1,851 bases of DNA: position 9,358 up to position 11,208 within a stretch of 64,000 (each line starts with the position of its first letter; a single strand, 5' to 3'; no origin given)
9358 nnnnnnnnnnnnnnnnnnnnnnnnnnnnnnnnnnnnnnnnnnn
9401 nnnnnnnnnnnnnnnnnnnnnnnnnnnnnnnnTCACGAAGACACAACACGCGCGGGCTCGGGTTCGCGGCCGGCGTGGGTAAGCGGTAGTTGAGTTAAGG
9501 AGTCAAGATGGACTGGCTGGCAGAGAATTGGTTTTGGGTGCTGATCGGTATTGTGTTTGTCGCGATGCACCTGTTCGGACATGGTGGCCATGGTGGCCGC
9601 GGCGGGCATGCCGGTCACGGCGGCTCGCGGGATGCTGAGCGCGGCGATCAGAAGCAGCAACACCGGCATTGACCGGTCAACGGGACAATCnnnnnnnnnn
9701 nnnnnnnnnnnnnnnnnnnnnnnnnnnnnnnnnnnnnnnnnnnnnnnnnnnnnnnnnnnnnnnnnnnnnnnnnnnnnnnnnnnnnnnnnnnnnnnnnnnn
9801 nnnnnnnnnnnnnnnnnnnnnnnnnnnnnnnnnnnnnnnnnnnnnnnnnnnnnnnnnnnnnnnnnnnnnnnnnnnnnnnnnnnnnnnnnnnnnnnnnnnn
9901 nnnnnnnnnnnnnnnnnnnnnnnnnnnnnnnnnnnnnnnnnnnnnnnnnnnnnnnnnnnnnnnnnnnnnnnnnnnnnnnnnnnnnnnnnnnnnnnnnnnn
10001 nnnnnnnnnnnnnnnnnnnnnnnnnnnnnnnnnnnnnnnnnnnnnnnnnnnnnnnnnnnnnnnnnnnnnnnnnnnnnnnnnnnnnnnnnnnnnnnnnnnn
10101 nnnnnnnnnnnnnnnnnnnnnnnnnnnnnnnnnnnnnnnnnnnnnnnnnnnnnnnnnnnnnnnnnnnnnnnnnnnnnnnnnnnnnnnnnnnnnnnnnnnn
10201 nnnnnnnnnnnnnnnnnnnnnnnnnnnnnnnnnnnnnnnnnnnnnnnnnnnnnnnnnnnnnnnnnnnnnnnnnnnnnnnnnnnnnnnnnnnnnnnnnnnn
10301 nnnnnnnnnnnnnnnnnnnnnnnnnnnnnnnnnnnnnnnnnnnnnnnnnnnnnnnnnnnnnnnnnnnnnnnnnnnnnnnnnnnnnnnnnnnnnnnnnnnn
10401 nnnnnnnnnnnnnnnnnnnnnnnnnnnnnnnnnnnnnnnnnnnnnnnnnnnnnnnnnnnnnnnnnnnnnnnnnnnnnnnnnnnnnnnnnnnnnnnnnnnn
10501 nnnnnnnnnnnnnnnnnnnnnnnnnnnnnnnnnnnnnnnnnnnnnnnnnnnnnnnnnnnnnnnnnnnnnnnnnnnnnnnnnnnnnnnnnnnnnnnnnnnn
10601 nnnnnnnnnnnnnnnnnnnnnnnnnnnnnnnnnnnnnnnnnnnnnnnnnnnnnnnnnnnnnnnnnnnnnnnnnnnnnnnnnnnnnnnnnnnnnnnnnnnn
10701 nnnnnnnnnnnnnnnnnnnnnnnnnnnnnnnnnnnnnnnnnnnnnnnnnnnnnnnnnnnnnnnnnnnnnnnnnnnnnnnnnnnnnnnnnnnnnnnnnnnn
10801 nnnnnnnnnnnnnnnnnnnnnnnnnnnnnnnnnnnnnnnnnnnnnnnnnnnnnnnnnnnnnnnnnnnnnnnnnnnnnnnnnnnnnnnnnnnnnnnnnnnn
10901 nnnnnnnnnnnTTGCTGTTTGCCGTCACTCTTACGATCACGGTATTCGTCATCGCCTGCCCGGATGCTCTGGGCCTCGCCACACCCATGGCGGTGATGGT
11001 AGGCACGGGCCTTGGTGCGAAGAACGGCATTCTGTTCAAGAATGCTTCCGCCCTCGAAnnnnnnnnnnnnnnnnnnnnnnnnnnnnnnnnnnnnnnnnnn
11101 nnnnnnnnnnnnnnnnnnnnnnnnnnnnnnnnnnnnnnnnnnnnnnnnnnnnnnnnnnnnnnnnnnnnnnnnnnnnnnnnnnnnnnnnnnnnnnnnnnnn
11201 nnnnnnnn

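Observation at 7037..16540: A glycogen-to-NADPH route (glgP, pgm, zwf, gnd) is embedded in metal-efflux operons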

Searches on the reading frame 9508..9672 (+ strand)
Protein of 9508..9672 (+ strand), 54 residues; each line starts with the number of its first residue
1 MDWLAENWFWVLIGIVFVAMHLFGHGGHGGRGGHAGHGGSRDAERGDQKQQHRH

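Call 30: search_protein_families(library=pfam, proteins=[window:9508-9672:+], max_evalue=0.01)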
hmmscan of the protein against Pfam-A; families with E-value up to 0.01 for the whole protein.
window:9508-9672:+ (54 aa): 1 family
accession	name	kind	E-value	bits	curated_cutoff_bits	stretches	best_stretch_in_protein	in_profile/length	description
PF11666.13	DUF2933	-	0.0003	21.3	21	1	8-37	23-51/52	Protein of unknown function (DUF2933)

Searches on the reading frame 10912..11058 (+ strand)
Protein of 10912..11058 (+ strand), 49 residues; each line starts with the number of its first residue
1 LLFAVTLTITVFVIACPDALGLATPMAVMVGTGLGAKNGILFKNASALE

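Call 45: find_related_loci(query=A3, collection=metagenome_contigs, flank=10000)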
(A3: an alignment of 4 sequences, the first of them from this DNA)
Query A3 (49 aa) in metagenome_contigs; peptide patterns used: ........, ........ (x = any residue, [..] = any of these).
600 stretches matched a pattern (row limit reached: there are more); 530 encode a relative of the query (tblastn E <= 1e-3); the best 80 are kept; 80 distinct loci.
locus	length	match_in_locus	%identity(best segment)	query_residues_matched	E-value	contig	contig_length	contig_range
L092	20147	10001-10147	100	1-49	8e-28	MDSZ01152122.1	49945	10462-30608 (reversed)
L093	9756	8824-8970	100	1-49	7e-28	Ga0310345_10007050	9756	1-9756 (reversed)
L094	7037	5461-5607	100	1-49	9e-28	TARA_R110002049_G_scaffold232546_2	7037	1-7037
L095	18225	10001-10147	100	1-49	7e-28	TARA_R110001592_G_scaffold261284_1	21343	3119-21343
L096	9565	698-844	100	1-49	8e-28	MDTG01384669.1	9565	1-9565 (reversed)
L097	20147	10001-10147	100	1-49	7e-28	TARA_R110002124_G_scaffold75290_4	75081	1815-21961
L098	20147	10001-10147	98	1-49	2e-27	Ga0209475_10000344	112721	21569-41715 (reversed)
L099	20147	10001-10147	100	1-49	7e-28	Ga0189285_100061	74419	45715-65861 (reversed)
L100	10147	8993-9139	98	1-49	2e-27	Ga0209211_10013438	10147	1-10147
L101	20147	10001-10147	98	1-49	3e-27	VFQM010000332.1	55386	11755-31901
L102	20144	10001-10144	100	2-49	3e-27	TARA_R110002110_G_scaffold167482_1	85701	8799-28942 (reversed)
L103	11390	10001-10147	98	1-49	5e-27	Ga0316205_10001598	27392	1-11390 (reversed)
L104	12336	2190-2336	96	1-49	9e-27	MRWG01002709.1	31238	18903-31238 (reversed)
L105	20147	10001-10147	98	1-49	1e-26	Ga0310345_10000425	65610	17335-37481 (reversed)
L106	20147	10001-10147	96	1-49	5e-27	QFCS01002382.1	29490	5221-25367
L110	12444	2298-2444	96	1-49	9e-27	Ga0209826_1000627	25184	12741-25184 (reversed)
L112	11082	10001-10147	98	1-49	1e-26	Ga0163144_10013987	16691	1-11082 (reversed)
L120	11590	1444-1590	96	1-49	1e-26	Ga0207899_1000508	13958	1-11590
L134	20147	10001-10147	96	1-49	2e-26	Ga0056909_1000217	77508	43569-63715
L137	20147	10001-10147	96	1-49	2e-26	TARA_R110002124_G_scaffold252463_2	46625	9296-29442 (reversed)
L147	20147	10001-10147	96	1-49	3e-26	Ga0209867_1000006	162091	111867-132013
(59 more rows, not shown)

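Call 53: search_protein_families(library=pfam, proteins=[L134:13789-15354:+, L147:4988-6355:+, L110:10362-11282:+, L137:16842-18146:+, L092:3908-4558:+, L137:621-1289:-, L120:10115-10573:+, L096:4136-5290:+, L112:8091-8483:+], max_evalue=0.001)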
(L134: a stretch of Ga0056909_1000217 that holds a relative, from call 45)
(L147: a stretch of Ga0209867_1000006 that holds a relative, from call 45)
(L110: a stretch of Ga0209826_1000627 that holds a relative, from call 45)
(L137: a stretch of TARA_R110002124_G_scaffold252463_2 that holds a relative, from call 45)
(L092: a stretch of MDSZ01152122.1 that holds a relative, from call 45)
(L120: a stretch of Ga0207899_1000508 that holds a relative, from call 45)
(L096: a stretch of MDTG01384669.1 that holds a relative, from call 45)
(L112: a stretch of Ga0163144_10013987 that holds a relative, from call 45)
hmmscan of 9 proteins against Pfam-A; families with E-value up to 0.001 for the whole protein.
L134:13789-15354:+ (521 aa): 4 families
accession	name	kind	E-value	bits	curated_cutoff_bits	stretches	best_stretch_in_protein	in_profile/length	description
PF02885.22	Glycos_trans_3N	-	3.9e-09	36.6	26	1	117-177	2-62/63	Glycosyl transferase family, helical bundle domain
PF07831.19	PYNP_C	-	1.1e-08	35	27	1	449-508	2-68/75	Pyrimidine nucleoside phosphorylase C-terminal domain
PF00591.27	Glycos_transf_3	-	6.7e-07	29.6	27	1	188-261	4-80/253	Glycosyl transferase family, a/b domain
PF10011.15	DUF2254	-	8.7e-06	25.2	28.8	1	434-497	190-247/368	Predicted membrane protein (DUF2254)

L147:4988-6355:+ (455 aa): 5 families
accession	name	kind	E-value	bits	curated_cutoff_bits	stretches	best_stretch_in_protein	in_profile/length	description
PF10996.14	Beta-Casp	-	7.8e-37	126.9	27.7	1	248-366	1-119/120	Beta-Casp domain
PF00753.33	Lactamase_B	-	2.3e-17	64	22.7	1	16-200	7-162/196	Metallo-beta-lactamase superfamily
PF07521.17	RMMBL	-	7.6e-16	58.3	21.6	1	381-444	2-63/63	Zn-dependent metallo-hydrolase RNA specificity domain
PF12706.13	Lactamase_B_2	-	3e-12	47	27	1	25-223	1-183/200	Beta-lactamase superfamily domain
PF16661.11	Lactamase_B_6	-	6.7e-11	42.4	27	1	19-194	1-172/193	Metallo-beta-lactamase superfamily domain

L110:10362-11282:+ (306 aa): 3 families
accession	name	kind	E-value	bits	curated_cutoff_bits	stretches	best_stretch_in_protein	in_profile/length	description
PF13793.12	Pribosyltran_N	-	5.5e-22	78.3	25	1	11-119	3-113/117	N-terminal domain of ribose phosphate pyrophosphokinase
PF00156.33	Pribosyltran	-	8.9e-12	45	26.3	1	141-252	4-124/158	Phosphoribosyl transferase domain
PF14572.12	Pribosyl_synth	-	7.1e-10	39.6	27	1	213-289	81-165/184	Phosphoribosyl synthetase-associated domain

L137:16842-18146:+ (434 aa): 3 families
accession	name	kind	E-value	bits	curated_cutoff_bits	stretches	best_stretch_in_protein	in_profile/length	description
PF07690.21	MFS_1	-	7.7e-38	130.7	33.4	2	29-362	1-329/347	Major Facilitator Superfamily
PF12832.13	MFS_1_like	-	4.4e-06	26.4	25.2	1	66-389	34-364/373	MFS_1 like family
PF00083.30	Sugar_tr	-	7.1e-06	25.6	22.3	1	64-182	44-164/452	Sugar (and other) transporter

L092:3908-4558:+ (216 aa): 1 family
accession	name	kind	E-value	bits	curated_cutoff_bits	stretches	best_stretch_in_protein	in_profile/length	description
PF04011.17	LemA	-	6.3e-57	192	26.2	1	53-214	1-149/149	LemA family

L137:621-1289:- (222 aa): 1 family
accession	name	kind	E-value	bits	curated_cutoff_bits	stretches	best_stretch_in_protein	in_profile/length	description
PF20334.3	DUF6629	-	1.7e-16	61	27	1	1-219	1-205/209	Family of unknown function (DUF6629)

L120:10115-10573:+ (152 aa): 0 families

L096:4136-5290:+ (384 aa): 2 families
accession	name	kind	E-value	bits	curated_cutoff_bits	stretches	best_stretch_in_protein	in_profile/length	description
PF13091.12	PLDc_2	-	2.5e-44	150.8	27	2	227-351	4-131/132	PLD-like domain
PF00614.28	PLDc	-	1.2e-16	60.3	21.9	2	131-154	1-24/28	Phospholipase D Active site motif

L112:8091-8483:+ (130 aa): 0 families
